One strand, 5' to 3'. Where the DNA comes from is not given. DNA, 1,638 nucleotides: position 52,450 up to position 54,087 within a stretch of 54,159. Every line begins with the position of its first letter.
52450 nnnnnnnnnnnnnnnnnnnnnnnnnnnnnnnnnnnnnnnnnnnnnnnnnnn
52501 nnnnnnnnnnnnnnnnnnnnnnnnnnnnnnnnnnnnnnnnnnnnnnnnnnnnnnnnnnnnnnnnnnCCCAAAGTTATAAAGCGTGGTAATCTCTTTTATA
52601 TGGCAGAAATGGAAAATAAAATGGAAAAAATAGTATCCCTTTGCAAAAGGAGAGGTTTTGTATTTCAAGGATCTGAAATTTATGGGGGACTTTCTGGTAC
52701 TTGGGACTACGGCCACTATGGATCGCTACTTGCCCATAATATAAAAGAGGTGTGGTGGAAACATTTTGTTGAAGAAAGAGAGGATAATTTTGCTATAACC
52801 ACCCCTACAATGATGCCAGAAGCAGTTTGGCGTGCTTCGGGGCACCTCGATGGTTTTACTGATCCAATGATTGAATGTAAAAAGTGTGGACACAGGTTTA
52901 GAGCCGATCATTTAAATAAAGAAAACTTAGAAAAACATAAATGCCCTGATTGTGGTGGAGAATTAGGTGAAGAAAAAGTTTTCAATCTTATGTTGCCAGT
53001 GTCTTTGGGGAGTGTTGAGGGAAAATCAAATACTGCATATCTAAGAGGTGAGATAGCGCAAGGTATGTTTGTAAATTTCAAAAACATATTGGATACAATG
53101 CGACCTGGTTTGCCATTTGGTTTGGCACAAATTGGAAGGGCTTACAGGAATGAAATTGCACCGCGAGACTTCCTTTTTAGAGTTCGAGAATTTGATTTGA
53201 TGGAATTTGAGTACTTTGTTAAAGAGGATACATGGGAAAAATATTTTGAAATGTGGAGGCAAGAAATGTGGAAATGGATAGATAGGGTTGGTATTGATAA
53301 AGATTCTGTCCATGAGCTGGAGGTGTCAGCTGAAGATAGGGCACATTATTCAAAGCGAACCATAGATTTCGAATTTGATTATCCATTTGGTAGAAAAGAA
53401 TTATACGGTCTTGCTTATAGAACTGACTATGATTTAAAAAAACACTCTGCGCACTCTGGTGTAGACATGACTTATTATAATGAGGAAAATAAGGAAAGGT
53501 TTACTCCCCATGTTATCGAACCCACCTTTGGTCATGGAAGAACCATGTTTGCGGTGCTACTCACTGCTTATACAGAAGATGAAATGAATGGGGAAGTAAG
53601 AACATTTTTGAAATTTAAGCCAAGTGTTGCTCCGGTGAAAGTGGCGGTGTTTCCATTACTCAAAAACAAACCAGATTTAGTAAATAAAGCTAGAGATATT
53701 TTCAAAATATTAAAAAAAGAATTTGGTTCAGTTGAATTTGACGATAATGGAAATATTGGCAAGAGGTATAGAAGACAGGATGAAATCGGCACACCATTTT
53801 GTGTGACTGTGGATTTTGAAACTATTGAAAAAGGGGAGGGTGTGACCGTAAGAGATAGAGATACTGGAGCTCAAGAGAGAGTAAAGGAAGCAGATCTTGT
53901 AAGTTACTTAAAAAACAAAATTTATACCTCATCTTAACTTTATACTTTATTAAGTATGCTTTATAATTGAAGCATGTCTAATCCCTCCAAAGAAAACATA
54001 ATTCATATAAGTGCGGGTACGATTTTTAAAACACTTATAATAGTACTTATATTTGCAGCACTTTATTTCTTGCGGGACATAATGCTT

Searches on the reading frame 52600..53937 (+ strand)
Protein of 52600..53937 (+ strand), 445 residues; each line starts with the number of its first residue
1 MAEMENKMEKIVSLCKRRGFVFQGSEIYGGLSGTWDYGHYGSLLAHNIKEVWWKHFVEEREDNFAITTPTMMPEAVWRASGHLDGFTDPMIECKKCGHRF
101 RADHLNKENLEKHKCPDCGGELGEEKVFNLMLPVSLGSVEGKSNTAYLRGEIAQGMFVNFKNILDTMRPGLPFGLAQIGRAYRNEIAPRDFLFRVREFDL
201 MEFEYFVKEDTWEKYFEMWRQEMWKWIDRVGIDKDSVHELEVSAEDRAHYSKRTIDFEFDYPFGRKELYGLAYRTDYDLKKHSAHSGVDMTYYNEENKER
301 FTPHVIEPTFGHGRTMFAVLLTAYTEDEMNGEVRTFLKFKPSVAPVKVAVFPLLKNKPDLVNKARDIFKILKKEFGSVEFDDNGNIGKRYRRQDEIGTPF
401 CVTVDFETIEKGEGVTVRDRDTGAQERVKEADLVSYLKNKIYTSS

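Call 72: search_protein_families(library=pfam, proteins=[window:52600-53937:+], max_evalue=0.00001)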
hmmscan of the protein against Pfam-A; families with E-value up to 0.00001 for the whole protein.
window:52600-53937:+ (445 aa): 2 families
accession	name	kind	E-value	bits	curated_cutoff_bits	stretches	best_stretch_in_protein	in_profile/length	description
PF03129.25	HGTP_anticodon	-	2.2e-21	76.2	21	1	347-439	1-93/94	Anticodon binding domain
PF00587.30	tRNA-synt_2b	-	2.7e-11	44.3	29.3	1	149-320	14-176/179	tRNA synthetase class II core domain (G, H, P, S and T)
